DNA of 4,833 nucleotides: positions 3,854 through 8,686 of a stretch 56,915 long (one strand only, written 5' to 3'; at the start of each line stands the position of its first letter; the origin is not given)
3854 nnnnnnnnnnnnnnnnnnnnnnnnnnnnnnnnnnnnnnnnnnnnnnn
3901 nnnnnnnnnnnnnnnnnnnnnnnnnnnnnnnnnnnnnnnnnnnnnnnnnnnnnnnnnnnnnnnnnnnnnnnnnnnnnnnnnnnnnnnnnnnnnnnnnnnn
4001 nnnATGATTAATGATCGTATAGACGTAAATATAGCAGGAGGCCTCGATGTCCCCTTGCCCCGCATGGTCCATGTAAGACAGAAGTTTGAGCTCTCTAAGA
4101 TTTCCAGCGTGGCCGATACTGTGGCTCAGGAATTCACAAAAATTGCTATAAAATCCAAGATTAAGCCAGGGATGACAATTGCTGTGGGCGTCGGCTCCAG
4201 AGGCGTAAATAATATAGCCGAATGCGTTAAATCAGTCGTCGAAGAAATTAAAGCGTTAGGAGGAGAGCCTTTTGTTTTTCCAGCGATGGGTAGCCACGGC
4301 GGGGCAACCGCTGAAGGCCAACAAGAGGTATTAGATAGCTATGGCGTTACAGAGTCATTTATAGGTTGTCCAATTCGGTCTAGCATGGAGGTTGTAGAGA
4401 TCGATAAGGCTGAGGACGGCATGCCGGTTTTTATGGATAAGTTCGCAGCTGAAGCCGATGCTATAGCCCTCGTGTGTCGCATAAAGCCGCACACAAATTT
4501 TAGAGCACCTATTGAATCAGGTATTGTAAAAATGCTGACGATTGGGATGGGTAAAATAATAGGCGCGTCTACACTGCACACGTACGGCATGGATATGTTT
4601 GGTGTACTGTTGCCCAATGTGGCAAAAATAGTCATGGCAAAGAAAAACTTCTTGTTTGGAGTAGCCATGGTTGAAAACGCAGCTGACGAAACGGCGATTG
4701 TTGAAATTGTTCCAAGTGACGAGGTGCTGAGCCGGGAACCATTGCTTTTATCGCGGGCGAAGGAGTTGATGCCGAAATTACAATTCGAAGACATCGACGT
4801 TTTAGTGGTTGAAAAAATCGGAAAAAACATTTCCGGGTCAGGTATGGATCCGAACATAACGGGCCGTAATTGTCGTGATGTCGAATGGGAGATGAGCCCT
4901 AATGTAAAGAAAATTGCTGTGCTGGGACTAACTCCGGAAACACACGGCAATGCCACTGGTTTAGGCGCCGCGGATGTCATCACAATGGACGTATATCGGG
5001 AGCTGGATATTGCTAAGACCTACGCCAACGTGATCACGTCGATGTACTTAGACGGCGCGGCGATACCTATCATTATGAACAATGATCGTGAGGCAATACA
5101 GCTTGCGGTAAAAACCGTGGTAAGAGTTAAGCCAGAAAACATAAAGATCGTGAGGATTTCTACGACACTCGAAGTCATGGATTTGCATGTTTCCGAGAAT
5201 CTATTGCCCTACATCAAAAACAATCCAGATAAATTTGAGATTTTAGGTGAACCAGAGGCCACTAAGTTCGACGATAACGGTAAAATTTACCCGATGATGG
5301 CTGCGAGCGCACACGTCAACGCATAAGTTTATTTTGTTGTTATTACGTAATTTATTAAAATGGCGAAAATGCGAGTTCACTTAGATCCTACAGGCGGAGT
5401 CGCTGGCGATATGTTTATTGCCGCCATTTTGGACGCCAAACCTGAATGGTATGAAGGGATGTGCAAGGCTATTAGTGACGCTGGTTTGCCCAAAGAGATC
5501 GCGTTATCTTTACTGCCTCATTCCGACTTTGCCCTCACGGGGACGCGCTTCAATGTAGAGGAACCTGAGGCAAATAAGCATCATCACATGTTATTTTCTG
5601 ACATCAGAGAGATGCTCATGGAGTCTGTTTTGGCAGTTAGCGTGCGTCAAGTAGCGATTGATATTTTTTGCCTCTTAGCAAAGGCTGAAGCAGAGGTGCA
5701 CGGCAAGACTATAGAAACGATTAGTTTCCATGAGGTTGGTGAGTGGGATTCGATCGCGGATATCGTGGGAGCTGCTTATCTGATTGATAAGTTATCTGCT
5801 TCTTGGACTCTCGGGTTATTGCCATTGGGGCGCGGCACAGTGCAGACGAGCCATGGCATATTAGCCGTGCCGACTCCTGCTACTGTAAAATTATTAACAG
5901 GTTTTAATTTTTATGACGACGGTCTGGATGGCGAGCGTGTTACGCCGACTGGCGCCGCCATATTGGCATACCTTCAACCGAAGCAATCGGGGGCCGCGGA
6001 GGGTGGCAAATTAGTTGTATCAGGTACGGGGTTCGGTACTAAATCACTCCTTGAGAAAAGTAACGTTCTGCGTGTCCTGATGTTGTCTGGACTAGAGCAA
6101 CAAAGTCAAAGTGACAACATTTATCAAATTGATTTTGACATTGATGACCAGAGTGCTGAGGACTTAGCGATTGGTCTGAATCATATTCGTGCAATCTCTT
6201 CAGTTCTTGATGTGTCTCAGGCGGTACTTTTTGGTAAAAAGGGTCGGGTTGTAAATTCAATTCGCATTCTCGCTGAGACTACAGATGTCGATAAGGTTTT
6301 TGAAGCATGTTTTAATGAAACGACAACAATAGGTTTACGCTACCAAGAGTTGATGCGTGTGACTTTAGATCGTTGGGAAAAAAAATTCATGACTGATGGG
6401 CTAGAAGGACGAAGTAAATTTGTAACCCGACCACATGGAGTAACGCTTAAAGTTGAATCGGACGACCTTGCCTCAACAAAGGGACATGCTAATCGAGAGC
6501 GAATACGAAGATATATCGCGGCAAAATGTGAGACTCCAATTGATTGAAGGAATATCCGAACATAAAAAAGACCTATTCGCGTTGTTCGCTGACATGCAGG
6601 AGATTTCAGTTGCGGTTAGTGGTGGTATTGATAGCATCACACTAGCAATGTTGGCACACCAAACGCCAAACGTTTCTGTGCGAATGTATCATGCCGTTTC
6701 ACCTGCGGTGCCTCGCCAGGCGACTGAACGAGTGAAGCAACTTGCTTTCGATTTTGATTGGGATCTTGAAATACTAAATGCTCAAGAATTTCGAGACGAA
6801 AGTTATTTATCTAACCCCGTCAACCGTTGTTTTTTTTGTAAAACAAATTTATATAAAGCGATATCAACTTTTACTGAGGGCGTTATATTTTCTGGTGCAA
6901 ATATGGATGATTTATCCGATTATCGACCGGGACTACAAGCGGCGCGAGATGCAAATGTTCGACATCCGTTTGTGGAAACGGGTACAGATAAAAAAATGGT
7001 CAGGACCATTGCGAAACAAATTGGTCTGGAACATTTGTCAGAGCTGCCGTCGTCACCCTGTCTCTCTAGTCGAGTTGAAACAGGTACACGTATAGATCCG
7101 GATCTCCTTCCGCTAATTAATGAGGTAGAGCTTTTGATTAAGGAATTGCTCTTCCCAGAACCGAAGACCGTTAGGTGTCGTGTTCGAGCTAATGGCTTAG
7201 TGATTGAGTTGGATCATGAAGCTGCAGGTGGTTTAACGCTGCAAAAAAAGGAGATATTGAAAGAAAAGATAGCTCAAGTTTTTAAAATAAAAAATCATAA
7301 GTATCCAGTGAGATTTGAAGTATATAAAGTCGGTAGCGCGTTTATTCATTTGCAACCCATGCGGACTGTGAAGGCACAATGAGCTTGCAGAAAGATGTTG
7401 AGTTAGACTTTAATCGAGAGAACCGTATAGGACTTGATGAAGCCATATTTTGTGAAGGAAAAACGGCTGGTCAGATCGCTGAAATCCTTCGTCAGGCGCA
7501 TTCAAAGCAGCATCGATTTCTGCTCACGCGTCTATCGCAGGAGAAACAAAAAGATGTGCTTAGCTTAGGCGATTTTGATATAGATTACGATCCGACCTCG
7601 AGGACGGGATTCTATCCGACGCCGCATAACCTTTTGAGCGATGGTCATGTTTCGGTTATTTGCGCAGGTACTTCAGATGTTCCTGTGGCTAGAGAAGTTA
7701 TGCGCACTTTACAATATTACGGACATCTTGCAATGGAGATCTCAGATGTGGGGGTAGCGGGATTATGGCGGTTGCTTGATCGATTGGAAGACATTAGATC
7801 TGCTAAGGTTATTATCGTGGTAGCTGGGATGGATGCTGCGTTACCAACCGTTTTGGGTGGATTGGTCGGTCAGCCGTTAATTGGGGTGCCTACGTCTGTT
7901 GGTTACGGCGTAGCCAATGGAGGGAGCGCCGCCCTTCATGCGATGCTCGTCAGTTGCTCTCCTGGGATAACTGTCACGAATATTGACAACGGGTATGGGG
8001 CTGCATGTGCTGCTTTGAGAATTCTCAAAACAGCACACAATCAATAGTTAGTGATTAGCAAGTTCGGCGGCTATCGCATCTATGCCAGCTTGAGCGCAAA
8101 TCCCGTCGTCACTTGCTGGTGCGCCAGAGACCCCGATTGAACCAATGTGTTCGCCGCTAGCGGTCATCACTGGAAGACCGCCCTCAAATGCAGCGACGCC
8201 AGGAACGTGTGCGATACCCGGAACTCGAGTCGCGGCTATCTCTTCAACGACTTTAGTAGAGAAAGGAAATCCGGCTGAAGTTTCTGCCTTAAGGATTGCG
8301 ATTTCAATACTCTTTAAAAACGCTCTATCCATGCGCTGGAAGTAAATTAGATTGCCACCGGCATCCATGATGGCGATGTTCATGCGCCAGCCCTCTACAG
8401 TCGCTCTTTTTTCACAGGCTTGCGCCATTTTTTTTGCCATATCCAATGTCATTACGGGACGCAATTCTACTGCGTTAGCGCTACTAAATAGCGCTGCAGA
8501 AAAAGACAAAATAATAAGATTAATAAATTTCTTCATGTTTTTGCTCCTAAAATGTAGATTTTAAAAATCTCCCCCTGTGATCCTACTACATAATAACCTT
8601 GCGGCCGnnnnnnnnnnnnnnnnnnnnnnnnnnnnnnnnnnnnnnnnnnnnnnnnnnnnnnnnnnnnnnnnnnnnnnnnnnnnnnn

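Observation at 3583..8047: Complete nickel-pincer (NPN) cofactor module plus a divergent LarA-like enzyme of unknown substrate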

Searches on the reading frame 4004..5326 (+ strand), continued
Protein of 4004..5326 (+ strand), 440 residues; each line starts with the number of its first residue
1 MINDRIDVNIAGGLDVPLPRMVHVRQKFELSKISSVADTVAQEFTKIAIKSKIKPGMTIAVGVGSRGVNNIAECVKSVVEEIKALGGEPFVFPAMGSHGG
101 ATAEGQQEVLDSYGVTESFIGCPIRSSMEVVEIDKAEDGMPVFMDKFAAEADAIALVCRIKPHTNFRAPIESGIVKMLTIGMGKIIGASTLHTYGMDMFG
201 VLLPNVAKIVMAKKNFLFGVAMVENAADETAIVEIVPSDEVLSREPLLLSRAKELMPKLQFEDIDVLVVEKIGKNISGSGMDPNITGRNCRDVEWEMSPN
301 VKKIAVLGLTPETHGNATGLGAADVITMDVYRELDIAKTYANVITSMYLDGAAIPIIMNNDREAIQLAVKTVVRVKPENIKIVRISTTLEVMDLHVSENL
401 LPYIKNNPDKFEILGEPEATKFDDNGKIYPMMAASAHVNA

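Call 91: predict_structure(alignment_id=A5)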
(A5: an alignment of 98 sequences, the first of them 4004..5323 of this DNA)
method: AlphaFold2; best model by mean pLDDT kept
length: 440 residues; sequences in the alignment: 98
mean_pLDDT: 91.9   pTM: 0.89
mean pLDDT of the five models: 91.9, 91.5, 91.3, 90.6, 90.0
residues with pLDDT >= 90: 340; 70-90: 81; 50-70: 11; < 50: 8
segments of 3 or more residues with pLDDT < 50: 433-440
pLDDT, mean of each block of 10 residues (from residue 1): 81 91 96 97 97 98 85 98 99 82 87 95 96 96 98 98 90 96 93 91 97 98 94 98 98 94 97 78 88 77 96 88 95 92 85 94 97 94 94 96 98 96 93 41
secondary structure, 60 per line:
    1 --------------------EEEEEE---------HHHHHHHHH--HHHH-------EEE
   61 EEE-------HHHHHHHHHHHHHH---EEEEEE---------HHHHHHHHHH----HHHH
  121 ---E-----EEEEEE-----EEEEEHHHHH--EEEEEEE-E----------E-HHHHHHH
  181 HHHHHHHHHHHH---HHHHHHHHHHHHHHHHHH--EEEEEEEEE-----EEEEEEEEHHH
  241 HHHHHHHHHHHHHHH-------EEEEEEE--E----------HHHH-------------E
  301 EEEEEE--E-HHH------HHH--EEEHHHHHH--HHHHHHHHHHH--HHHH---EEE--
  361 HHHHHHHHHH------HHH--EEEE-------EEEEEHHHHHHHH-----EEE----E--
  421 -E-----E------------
elements in order: E21-26 H36-44 H47-50 E58-63 H71-84 E88-93 H103-112 H117-120 E130-135 E141-145 H146-150 E153-159 H174-192 H196-213 E216-224 E230-237 H238-255 E263-269 H283-286 E300-306 E325-327 H328-333 H336-346 H349-352 E356-358 H361-370 E382-385 E393-397 H398-405 E411-413
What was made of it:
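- Tried and rejected: It was replaced by a 98-sequence alignment (pLDDT 91.9, call 91).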

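Call 93: fold_search(model_id=the predicted structure, library=pdb)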
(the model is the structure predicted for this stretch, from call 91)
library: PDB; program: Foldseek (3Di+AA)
matches with E <= 10: 1495; with E <= 0.001: 19
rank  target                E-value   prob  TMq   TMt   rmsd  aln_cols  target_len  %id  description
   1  9eia_B                2.7e-11  1.00  0.54  0.56   7.4       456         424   14  A broad-substrate spectrum lactate racemase A from Isosphaera pallida in complex with copurified D-lactate (released 2025-01-29)
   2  2yjg_A                5.6e-11  1.00  0.44  0.46   9.8       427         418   14  Structure of the lactate racemase apoprotein from Thermoanaerobacterium thermosaccharolyticum (released 2012-05-30)
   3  9q3j_D                1.6e-10  1.00  0.54  0.53   6.8       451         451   13  Structures of LarA-like nickel-pincer nucleotide cofactor-utilizing enzyme with a single catalytic histidine residue f (released 2025-09-17)
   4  9q3k_A                1.6e-10  1.00  0.47  0.44  10.4       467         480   13  Structure of LarA-like nickel-pincer nucleotide cofactor-utilizing enzyme with a single catalytic histidine residue fr (released 2025-09-24)
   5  9q3j_G                2.7e-10  1.00  0.52  0.51  11.0       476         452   15  Structures of LarA-like nickel-pincer nucleotide cofactor-utilizing enzyme with a single catalytic histidine residue f (released 2025-09-17)
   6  9q3j_A                2.8e-10  1.00  0.53  0.52   9.9       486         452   13  Structures of LarA-like nickel-pincer nucleotide cofactor-utilizing enzyme with a single catalytic histidine residue f (released 2025-09-17)
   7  2yjg_B                3.4e-10  1.00  0.45  0.47   8.5       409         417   14  Structure of the lactate racemase apoprotein from Thermoanaerobacterium thermosaccharolyticum (released 2012-05-30)
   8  7s91                  3.6e-10  1.00  0.48  0.51   8.3       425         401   12  Structure of the malate racemase mar2 apoprotein from Thermoanaerobacterium thermosaccharolyticum at 2.25 angstroms reso (released 2021-10-13)
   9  9eia_A                4.6e-10  1.00  0.54  0.55   7.6       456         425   14  A broad-substrate spectrum lactate racemase A from Isosphaera pallida in complex with copurified D-lactate (released 2025-01-29)
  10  9q3j_E                7.4e-10  1.00  0.51  0.50  10.1       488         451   14  Structures of LarA-like nickel-pincer nucleotide cofactor-utilizing enzyme with a single catalytic histidine residue f (released 2025-09-17)
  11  9eid                  8.4e-10  1.00  0.53  0.55   7.6       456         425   13  A broad-substrate spectrum lactate racemase A from Isosphaera pallida in complex with D-2-Hydroxybutyrate (released 2025-01-29)
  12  8ezf                  2.2e-09  1.00  0.52  0.55   6.3       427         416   13  A tethered niacin-derived pincer complex with a nickel-carbon or sulfite-carbon bond in lactate racemase R98A/R100A vari (released 2023-01-25)
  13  9q3j_H                3.3e-09  1.00  0.52  0.51   8.8       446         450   14  Structures of LarA-like nickel-pincer nucleotide cofactor-utilizing enzyme with a single catalytic histidine residue f (released 2025-09-17)
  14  6d6z                  6.4e-09  1.00  0.47  0.51   7.4       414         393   13  Structure of the malate racemase apoprotein from Thermoanaerobacterium thermosaccharolyticum (released 2019-04-24)
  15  6c1w_A                8.7e-09  1.00  0.52  0.53   7.4       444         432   13  A tethered niacin-derived pincer complex with a nickel-carbon or sulfite-carbon bond in lactate racemase (released 2018-03-14)
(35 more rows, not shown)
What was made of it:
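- On LarA superfamily (NPN-dependent racemases/epimerases): The top 19 Foldseek PDB hits are all LarA family, with TM 0.44-0.56 (calls 91, 93).
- Closest known: D-gluconate/D-mannonate 2-epimerase GntE. Same: Same fold (Foldseek E 8.5e-8, call 93).
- Closest known: Single-histidine LarA homologues. Same: Among the best structural matches (call 93).
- Foldseek gives the 19 best PDB hits all as LarA family (E 3e-11 to 9e-8, TM about 0.45-0.56); the next hit has E 1e-3 (calls 91, 93). Identity to solved LarA structures is 12-15% (call 93).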

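Call 96: find_encoding_contigs(protein=P0346, flank=10000, max_places=2)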
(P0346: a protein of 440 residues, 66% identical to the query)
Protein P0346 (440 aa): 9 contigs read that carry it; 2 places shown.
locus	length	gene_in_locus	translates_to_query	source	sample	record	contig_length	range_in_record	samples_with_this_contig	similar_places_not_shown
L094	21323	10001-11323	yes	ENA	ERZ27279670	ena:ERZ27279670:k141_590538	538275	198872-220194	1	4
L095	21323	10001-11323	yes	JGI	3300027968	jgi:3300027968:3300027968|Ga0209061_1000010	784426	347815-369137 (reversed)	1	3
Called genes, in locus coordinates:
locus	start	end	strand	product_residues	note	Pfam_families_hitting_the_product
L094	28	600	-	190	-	-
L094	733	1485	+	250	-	PF20772:TACO1_YebC_N, PF01709:Transcrip_reg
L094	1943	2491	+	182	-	PF02075:RuvC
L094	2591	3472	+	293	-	PF01488:Shikimate_DH (weak), PF02826:2-Hacid_dh_C (weak), PF03446:NAD_binding_2, PF03807:F420_oxidored, PF14833:NAD_binding_11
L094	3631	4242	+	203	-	PF01330:RuvA_N, PF00633:HHH (faint), PF14520:HHH_5, PF07499:RuvA_C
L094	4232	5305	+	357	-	PF05496:RuvB_N, PF06068:TIP49 (faint), PF01078:Mg_chelatase (faint), PF00004:AAA, PF07728:AAA_5, PF17864:AAA_lid_4, PF05491:WHD_RuvB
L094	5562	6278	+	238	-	PF00117:GATase, PF07722:Peptidase_C26 (weak)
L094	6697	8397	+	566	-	PF01011:PQQ, PF13570:Beta-prop_ACSF4 (faint), PF13360:PQQ_2, PF01011:PQQ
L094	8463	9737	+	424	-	PF00034:Cytochrom_C (weak), PF13442:Cytochrome_CBB3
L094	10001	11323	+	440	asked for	PF09861:Lar_N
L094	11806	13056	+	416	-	PF00180:Iso_dh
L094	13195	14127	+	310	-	PF00056:Ldh_1_N, PF02866:Ldh_1_C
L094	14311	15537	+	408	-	PF08442:ATP-grasp_2, PF13549:ATP-grasp_5, PF24948:Citrate_synth_N, PF19045:Ligase_CoA_2 (faint), PF00549:Ligase_CoA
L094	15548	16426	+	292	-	PF02629:CoA_binding, PF13607:Succ_CoA_lig, PF00549:Ligase_CoA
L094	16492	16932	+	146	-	PF00334:NDK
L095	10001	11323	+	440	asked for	PF09861:Lar_N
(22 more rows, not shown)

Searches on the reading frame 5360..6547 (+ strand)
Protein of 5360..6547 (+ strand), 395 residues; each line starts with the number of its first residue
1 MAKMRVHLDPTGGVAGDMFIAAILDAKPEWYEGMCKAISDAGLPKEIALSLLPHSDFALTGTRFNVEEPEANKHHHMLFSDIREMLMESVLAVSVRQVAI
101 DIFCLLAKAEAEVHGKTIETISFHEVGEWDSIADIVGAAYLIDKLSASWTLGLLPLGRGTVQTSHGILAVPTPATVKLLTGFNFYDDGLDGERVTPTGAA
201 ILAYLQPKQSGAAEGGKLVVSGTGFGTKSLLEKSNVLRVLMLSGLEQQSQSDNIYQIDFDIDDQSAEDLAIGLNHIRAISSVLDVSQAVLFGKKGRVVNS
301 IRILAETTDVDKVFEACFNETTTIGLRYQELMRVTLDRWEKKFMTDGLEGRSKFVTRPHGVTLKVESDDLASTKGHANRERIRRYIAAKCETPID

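Call 3: search_protein_families(library=pfam, proteins=[window:5360-6547:+])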
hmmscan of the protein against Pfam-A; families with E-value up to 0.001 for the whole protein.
window:5360-6547:+ (395 aa): 1 family
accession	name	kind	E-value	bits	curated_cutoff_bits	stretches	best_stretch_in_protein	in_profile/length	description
PF01969.22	Ni_insertion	-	1.2e-83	281.8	22.1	1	7-372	2-362/375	Nickel insertion protein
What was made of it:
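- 5360..6547 (+): LarC, the nickel-inserting cyclometallase. The LarC1 and LarC2 parts are fused in one ORF with no frameshift. Pfam Ni_insertion, 282 bits (call 3).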

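Call 4: search_protein_families(library=ncbifam, proteins=[window:5360-6547:+])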
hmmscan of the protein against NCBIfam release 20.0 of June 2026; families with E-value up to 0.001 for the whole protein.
window:5360-6547:+ (395 aa): 2 families
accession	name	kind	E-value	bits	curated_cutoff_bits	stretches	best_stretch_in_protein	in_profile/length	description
TIGR00299.2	nickel_LarC1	equivalog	6.1e-50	169.2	90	1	79-240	3-164/165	nickel pincer cofactor biosynthesis protein LarC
NF052512.1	nickel_LarC2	equivalog_domain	5.7e-23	81.3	50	1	255-371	2-118/118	nickel pincer cofactor biosynthesis protein LarC2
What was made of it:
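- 5360..6547 (+): TIGR00299 scores 169 bits and NF052512 scores 81 bits (call 4).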

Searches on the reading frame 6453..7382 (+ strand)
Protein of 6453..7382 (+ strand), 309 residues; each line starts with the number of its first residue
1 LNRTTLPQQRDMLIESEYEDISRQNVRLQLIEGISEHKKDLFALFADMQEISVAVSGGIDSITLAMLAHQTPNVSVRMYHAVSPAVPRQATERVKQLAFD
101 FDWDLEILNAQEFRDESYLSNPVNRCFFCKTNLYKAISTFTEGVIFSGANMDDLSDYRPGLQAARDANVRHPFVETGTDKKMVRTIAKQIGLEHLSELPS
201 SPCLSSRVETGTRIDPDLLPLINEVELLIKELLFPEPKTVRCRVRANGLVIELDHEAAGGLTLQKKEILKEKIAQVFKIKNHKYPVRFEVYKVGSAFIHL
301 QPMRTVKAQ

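Call 3: search_protein_families(library=pfam, proteins=[window:6453-7382:+])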
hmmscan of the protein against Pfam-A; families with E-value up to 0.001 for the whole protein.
window:6453-7382:+ (309 aa): 0 families

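Call 4: search_protein_families(library=ncbifam, proteins=[window:6453-7382:+])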
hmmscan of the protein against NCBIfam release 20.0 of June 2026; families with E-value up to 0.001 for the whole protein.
window:6453-7382:+ (309 aa): 1 family
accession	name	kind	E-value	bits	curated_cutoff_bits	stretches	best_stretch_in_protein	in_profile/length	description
TIGR00268.2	TIGR00268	equivalog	3.2e-66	223.3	150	1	37-295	2-257/259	ATP-dependent sacrificial sulfur transferase LarE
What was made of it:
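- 6486..7382 (+): LarE, the ATP-dependent sulfur insertase. It has the PP-loop SGGIDS and a CFFC...C (CXXC-C) motif, so it is the [4Fe-4S] type. The start is ambiguous (6453, 6486, 6528 or 6540). TIGR00268 scores 223 bits (call 4).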

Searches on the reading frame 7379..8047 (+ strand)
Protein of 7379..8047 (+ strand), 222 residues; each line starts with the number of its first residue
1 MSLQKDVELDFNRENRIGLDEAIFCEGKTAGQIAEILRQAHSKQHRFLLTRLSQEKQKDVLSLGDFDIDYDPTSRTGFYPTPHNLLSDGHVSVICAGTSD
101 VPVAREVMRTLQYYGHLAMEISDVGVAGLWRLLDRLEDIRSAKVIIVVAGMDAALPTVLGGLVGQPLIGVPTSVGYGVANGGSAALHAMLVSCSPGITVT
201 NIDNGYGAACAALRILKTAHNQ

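Call 3: search_protein_families(library=pfam, proteins=[window:7379-8047:+])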
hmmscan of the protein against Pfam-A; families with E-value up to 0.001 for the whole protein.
window:7379-8047:+ (222 aa): 1 family
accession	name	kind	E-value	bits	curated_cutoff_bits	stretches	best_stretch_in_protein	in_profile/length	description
PF00731.26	AIRC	-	6.8e-15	55.3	30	1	91-220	2-131/148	AIR carboxylase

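Call 4: search_protein_families(library=ncbifam, proteins=[window:7379-8047:+])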
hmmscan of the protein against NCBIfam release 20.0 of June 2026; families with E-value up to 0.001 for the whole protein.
window:7379-8047:+ (222 aa): 2 families
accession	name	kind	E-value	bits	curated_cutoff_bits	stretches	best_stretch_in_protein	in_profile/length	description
NF033503.1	LarB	equivalog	4.4e-79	265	175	1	9-217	1-208/209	nickel pincer cofactor biosynthesis protein LarB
TIGR01162.1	purE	equivalog_domain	2.8e-08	33.4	149.6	1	91-220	1-130/156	5-(carboxyamino)imidazole ribonucleotide mutase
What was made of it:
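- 7379..8047 (+): LarB, the NaAD carboxylase/hydrolase. Its start overlaps the larE stop (ATGA). NF033503 scores 265 bits against a cut-off of 175 (call 4).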

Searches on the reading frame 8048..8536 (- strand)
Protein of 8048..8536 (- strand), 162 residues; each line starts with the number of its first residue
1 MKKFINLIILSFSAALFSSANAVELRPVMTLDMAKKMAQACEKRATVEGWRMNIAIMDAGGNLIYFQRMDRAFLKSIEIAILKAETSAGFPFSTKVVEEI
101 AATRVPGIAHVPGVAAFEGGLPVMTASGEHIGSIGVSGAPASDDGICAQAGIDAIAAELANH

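Call 3: search_protein_families(library=pfam, proteins=[window:8048-8536:-])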
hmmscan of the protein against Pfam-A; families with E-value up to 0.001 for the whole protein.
window:8048-8536:- (162 aa): 1 family
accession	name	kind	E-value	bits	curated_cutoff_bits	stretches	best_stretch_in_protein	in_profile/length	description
PF03928.20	HbpS-like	-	1.9e-32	112.4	25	1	29-152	1-127/128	Haem degrading protein HbpS-like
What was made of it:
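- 8048..8536 (-): GlcG/HbpS-like (PF03928) protein with an N-terminal signal peptide. It is convergent with larB and abuts it. It is a recurrent neighbour, but a functional link is not shown. Pfam hit of 112 bits (call 3).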

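Call 4: search_protein_families(library=ncbifam, proteins=[window:8048-8536:-])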
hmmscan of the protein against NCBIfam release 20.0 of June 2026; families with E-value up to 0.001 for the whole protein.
window:8048-8536:- (162 aa): 1 family
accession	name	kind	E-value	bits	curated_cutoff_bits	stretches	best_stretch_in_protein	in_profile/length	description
NF007275.0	PRK09732.1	equivalog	2.8e-13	49.9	246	1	28-152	6-129/134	hypothetical protein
